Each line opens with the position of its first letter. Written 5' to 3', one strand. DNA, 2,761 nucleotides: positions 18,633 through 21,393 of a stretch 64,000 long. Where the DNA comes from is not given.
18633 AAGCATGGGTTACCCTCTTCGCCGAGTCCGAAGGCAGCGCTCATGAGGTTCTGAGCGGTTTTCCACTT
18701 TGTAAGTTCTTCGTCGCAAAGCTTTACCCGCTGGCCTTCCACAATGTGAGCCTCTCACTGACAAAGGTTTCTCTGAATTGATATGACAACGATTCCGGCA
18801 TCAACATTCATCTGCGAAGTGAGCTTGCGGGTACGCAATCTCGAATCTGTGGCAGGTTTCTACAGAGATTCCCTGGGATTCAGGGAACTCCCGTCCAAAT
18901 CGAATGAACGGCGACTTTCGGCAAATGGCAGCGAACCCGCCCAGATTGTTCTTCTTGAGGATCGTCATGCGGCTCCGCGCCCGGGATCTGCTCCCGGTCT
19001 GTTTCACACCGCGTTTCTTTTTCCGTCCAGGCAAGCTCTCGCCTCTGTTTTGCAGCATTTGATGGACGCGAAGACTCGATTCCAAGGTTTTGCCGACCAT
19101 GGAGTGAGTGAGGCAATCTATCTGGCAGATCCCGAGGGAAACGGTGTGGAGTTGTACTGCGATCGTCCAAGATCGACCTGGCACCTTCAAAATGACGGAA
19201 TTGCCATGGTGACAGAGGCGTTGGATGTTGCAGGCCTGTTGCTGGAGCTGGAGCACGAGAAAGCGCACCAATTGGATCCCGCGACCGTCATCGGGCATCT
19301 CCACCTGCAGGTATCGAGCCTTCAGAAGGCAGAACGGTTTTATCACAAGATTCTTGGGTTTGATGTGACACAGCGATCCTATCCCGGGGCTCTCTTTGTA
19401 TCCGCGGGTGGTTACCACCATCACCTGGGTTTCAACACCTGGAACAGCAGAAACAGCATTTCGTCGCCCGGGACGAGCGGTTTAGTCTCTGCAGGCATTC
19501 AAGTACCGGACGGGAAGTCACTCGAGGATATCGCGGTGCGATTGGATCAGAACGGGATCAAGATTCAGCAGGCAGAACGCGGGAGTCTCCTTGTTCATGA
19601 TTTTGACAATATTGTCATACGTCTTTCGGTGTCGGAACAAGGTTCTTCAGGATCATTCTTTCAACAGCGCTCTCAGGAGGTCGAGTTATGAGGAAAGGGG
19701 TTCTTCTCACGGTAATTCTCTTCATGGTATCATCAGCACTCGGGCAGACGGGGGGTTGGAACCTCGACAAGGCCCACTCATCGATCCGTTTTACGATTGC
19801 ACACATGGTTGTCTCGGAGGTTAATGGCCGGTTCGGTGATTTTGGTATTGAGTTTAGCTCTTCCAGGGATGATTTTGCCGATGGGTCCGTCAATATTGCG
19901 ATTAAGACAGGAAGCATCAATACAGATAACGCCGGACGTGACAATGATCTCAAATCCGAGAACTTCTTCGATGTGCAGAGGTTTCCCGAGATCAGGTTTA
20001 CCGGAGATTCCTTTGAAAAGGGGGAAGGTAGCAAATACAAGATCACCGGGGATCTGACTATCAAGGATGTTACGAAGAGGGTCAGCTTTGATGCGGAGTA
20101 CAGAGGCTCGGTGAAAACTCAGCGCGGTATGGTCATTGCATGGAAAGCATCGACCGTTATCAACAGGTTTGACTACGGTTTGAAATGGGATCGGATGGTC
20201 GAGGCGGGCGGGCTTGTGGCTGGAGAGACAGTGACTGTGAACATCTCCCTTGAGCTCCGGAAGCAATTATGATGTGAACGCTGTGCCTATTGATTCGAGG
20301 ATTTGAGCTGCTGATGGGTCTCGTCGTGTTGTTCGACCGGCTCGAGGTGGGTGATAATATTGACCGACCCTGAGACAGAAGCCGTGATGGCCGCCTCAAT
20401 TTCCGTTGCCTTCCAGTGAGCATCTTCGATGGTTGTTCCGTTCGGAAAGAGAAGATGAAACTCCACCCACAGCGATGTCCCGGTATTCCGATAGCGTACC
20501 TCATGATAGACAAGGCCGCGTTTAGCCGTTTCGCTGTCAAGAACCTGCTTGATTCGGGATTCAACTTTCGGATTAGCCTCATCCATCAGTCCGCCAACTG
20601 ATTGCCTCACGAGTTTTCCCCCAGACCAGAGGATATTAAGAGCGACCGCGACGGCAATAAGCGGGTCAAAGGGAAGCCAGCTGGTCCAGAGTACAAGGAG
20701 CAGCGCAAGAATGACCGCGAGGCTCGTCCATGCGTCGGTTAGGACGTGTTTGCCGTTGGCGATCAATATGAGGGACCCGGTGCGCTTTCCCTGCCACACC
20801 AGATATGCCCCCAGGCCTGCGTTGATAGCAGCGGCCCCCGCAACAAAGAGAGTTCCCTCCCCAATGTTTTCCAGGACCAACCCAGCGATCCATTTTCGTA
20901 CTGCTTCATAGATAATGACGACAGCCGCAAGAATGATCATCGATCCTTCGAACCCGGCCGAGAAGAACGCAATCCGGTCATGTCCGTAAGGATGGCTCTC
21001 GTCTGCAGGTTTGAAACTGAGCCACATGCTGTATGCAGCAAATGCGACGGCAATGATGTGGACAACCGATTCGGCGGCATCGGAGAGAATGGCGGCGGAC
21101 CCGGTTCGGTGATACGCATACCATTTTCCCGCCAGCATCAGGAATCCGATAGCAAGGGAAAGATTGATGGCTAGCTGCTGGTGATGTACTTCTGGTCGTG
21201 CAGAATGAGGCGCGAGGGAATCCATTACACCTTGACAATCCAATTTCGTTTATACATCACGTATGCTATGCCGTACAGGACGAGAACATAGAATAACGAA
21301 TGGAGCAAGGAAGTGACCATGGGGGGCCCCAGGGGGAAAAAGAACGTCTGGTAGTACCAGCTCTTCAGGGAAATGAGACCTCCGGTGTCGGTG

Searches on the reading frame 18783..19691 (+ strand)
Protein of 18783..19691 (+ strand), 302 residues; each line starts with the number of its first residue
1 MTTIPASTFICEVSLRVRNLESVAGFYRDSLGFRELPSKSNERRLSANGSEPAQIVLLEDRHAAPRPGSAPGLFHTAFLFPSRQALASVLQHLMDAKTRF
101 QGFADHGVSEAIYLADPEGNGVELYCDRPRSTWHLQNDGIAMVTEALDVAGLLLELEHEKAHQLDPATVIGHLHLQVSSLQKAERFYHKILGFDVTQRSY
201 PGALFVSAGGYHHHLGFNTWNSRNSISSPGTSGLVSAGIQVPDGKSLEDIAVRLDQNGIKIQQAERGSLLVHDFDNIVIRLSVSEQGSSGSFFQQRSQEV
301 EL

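Call 31: search_protein_families(library=pfam, proteins=[window:18783-19691:+], max_evalue=0.001)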
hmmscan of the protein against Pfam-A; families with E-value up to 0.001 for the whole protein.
window:18783-19691:+ (302 aa): 2 families
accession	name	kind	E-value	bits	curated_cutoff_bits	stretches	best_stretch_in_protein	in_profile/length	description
PF00903.31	Glyoxalase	-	2e-18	67.4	20.6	2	13-124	5-121/121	Glyoxalase/Bleomycin resistance protein/Dioxygenase superfamily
PF18029.7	Glyoxalase_6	-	0.0005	21.1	23.6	0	13-123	2-104/106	Glyoxalase-like domain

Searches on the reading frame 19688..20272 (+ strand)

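Call 31: search_protein_families(library=pfam, proteins=[window:19688-20272:+], max_evalue=0.001)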
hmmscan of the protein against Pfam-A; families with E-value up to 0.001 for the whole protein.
window:19688-20272:+ (194 aa): 1 family
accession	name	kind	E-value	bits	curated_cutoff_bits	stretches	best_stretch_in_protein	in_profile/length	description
PF04264.18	YceI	-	5e-44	150.7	23.7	1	24-190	1-150/150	YceI-like domain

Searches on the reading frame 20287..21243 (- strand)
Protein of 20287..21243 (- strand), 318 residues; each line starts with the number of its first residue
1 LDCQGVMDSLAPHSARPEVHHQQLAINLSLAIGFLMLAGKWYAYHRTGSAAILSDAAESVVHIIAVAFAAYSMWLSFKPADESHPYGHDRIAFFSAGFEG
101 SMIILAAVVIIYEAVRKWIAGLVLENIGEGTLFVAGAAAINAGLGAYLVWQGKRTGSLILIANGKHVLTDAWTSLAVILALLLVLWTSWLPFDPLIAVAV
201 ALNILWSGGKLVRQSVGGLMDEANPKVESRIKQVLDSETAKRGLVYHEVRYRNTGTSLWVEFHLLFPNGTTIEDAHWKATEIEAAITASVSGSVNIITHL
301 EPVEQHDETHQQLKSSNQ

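Call 31: search_protein_families(library=pfam, proteins=[window:20287-21243:-], max_evalue=0.001)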
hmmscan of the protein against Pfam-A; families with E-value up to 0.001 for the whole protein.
window:20287-21243:- (318 aa): 2 families
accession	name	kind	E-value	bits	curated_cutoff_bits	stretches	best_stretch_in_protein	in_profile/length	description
PF01545.26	Cation_efflux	-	2e-35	122.8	26.6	1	28-220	3-198/198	Cation efflux family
PF16916.11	ZT_dimer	-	1.9e-10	41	26.7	1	227-302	5-77/78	Dimerisation domain of Zinc Transporter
